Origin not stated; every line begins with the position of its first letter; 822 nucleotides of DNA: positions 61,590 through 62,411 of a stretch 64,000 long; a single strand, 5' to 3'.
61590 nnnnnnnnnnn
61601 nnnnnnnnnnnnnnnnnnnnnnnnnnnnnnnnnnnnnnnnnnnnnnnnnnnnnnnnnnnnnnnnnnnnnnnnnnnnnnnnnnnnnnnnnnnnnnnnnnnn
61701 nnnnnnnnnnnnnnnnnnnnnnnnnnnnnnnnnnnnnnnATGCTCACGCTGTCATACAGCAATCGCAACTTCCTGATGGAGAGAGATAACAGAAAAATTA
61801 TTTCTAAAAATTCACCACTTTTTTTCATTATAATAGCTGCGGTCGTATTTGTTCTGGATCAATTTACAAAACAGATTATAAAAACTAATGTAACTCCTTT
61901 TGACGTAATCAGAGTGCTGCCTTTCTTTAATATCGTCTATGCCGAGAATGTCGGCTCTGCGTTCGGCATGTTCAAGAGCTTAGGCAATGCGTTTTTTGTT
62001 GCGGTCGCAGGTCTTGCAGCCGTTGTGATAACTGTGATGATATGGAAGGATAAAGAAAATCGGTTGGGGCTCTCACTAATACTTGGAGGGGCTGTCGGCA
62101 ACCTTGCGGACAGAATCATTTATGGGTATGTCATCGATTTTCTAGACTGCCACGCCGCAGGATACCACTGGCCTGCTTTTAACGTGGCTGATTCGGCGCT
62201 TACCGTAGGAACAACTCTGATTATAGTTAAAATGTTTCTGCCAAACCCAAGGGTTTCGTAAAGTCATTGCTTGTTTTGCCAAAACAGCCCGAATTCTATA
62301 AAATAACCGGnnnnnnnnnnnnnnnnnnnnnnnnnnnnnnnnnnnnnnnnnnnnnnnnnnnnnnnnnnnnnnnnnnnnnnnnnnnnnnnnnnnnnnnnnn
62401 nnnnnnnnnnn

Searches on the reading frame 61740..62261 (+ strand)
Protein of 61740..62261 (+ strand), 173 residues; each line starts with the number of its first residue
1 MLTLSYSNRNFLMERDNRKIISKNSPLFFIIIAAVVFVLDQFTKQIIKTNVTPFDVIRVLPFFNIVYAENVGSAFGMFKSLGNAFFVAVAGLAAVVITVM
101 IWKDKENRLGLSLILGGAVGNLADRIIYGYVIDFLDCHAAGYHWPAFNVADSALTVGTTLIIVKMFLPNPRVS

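Call 10: search_protein_families(library=pfam, proteins=[window:61740-62261:+], max_evalue=0.001)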
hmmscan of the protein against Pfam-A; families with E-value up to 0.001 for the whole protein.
window:61740-62261:+ (173 aa): 1 family
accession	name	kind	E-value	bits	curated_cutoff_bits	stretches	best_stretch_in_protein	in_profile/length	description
PF01252.23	Peptidase_A8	-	4.4e-38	131.1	25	1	32-166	1-141/142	Signal peptidase (SPase) II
